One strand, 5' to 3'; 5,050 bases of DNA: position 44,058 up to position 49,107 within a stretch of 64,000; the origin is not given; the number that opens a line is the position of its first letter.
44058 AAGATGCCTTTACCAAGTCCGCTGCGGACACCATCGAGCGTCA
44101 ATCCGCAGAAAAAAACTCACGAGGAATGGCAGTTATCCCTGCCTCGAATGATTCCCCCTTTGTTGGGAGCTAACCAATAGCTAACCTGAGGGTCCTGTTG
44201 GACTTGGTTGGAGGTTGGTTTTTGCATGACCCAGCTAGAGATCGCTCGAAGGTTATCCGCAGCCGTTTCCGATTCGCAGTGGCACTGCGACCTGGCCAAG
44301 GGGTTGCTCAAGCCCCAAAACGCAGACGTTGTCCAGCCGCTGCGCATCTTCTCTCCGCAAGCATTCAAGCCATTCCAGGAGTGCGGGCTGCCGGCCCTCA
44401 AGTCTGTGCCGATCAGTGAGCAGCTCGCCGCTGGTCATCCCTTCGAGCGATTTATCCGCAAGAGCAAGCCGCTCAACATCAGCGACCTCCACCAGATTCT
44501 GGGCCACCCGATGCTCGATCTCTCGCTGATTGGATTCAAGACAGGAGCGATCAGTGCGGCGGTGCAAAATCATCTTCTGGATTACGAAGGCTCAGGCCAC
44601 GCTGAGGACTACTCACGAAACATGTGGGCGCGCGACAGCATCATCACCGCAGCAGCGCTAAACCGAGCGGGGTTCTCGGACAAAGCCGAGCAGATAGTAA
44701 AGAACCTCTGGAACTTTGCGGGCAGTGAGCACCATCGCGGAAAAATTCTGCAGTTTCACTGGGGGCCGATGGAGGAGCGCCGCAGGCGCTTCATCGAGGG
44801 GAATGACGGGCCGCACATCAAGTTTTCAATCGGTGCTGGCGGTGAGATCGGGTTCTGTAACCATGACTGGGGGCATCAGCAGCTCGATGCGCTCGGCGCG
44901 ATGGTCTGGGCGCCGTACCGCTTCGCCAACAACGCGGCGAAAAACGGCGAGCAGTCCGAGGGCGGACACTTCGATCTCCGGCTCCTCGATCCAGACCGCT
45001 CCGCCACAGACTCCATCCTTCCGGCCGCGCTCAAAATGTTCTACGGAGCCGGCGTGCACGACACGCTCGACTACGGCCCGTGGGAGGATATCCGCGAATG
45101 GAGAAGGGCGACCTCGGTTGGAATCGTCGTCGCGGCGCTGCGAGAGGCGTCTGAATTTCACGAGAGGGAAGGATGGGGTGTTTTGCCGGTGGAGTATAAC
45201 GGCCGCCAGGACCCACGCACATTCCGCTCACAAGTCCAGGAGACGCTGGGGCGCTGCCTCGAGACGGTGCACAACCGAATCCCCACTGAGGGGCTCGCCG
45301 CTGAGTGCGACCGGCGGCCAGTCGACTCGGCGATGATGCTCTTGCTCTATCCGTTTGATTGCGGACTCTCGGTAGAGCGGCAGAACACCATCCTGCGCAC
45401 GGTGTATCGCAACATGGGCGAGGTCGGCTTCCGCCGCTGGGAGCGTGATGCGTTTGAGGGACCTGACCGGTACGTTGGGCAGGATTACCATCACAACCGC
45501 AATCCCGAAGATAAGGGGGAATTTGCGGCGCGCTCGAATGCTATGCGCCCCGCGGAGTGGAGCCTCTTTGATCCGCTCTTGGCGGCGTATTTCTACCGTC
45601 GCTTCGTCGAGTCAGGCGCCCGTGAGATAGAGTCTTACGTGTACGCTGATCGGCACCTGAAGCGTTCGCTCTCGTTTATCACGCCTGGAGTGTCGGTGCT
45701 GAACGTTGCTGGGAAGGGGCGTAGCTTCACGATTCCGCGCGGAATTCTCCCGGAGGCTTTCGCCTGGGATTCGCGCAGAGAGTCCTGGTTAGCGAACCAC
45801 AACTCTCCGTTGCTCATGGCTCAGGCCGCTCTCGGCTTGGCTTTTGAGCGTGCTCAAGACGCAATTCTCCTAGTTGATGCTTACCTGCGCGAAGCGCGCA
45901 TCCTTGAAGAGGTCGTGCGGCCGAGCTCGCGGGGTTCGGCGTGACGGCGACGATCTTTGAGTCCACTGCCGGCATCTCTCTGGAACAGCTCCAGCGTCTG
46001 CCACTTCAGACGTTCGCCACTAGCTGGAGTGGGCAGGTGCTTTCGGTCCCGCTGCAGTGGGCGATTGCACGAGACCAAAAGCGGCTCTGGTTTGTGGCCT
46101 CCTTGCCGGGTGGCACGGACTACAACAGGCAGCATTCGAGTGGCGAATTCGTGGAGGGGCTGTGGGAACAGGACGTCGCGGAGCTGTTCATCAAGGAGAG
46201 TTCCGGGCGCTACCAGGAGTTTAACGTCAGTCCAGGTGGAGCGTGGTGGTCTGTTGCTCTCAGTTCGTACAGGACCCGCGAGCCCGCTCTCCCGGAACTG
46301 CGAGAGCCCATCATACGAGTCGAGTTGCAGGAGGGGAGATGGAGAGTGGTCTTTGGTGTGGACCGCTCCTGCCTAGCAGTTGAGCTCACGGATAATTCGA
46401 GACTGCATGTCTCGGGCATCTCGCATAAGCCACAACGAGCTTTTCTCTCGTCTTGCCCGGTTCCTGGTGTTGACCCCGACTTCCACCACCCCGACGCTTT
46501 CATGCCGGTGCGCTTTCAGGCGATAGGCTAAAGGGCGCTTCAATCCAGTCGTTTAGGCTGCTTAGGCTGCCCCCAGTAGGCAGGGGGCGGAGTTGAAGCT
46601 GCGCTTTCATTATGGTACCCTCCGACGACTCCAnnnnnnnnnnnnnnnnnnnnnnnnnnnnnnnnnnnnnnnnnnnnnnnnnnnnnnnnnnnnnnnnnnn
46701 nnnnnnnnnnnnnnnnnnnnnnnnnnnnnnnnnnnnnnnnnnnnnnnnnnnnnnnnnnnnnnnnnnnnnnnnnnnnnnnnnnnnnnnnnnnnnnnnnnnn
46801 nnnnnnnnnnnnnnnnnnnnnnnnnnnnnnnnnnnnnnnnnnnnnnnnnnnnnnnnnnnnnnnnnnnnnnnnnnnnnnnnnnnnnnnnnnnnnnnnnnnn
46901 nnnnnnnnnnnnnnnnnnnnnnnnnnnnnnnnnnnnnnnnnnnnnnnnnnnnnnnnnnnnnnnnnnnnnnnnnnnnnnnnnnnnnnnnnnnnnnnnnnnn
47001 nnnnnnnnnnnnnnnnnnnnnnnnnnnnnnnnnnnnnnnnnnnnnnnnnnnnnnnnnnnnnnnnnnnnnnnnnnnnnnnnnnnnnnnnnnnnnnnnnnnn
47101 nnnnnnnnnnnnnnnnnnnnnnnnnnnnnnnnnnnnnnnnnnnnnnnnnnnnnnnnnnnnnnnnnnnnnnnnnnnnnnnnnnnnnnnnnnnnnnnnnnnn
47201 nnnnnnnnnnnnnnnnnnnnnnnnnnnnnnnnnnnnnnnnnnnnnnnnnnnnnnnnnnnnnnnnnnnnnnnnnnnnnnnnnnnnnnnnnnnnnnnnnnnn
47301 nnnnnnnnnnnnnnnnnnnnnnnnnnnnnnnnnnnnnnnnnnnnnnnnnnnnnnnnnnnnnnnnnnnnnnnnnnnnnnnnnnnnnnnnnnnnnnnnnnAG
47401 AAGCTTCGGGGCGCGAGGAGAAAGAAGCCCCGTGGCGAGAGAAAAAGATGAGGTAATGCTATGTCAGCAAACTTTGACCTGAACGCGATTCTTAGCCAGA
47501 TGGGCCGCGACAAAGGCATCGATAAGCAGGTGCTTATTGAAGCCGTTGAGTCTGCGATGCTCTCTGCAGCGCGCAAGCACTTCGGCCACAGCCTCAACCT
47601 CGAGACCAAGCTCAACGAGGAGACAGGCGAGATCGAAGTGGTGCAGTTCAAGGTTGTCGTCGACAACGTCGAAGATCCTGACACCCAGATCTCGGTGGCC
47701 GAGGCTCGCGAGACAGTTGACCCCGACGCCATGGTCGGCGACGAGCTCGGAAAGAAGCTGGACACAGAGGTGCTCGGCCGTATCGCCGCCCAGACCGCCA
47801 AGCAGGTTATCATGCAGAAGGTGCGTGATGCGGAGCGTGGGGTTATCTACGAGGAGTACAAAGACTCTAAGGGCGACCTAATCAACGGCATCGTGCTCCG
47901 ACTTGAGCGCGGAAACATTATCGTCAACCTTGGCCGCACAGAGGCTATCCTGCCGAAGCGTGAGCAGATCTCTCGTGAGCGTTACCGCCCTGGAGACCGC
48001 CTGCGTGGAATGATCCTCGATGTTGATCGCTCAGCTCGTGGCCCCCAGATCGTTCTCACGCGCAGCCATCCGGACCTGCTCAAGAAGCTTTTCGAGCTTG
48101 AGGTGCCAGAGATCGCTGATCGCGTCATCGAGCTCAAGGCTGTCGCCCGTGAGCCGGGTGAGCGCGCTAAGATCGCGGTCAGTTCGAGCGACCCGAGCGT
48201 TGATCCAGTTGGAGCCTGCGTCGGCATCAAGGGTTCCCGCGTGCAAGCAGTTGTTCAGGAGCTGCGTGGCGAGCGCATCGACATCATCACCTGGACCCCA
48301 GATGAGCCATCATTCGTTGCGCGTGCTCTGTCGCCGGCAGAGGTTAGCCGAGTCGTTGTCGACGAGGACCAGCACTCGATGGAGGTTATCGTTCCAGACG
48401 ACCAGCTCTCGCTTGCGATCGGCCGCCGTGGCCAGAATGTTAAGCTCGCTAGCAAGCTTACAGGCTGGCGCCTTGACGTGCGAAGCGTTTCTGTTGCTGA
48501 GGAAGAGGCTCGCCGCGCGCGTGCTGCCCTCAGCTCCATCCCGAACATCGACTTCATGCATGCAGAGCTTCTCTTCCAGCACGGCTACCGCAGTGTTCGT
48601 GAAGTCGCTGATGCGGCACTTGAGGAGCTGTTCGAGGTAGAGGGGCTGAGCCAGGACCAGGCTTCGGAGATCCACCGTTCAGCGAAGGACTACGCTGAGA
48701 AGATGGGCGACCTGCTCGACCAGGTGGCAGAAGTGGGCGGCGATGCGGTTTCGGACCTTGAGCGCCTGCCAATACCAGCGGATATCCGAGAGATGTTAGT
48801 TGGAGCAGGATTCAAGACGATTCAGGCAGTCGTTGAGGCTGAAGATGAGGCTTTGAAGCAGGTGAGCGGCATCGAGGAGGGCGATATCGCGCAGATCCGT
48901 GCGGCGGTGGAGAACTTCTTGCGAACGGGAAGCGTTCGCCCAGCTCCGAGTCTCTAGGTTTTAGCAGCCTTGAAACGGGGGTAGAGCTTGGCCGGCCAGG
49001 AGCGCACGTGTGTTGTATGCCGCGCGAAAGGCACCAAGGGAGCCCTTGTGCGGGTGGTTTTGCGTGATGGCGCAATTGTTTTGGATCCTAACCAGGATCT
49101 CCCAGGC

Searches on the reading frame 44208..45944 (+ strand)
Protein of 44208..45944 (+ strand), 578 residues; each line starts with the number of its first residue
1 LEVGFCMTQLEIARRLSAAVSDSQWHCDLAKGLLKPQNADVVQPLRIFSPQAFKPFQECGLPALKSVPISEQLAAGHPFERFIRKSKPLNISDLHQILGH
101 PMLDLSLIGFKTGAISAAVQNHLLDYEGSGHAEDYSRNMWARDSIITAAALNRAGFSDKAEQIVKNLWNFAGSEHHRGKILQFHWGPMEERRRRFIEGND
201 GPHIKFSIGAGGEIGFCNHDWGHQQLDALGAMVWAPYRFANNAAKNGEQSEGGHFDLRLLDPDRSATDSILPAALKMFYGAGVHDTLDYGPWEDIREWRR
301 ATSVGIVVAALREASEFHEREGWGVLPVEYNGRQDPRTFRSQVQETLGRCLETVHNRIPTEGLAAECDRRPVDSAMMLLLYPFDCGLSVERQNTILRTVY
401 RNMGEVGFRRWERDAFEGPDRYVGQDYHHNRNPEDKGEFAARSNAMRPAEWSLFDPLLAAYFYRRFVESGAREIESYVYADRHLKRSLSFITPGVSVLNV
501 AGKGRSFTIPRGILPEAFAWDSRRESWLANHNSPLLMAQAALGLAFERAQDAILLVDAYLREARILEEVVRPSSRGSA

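Call 20: search_protein_families(library=pfam, proteins=[window:44208-45944:+], max_evalue=0.001)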
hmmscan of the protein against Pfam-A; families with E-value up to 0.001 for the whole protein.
window:44208-45944:+ (578 aa): 1 family
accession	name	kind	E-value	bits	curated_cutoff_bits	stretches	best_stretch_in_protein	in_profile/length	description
PF00723.27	Glyco_hydro_15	-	1e-07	31.7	22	1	111-379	22-232/427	Glycosyl hydrolases family 15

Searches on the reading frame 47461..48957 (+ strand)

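Call 20: search_protein_families(library=pfam, proteins=[window:47461-48957:+], max_evalue=0.001)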
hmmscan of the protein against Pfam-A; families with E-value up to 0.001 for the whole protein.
window:47461-48957:+ (498 aa): 8 families
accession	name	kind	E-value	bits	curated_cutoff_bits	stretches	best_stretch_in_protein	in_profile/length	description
PF08529.16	NusA_N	-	1.1e-37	129.4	23.8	1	7-126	2-118/119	NusA N-terminal domain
PF13184.12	KH_5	-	9e-29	99.9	27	1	232-299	1-68/69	NusA-like KH domain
PF14520.12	HHH_5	-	8.4e-11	42.6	27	1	357-410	4-57/57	Helix-hairpin-helix domain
PF25453.1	DUF7898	-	1.6e-07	32.1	27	1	357-415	6-65/80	Domain of unknown function (DUF7898)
PF00575.29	S1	-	2.6e-07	31.4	22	1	135-196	2-70/74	S1 RNA binding domain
PF07650.23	KH_2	-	2.4e-06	27.7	22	1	283-335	3-55/78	KH domain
PF12826.13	HHH_2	-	0.00013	22.5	27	0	360-406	8-53/64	Helix-hairpin-helix motif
PF14229.12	DUF4332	-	0.0003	21.4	23.2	0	352-392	50-90/122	Domain of unknown function (DUF4332)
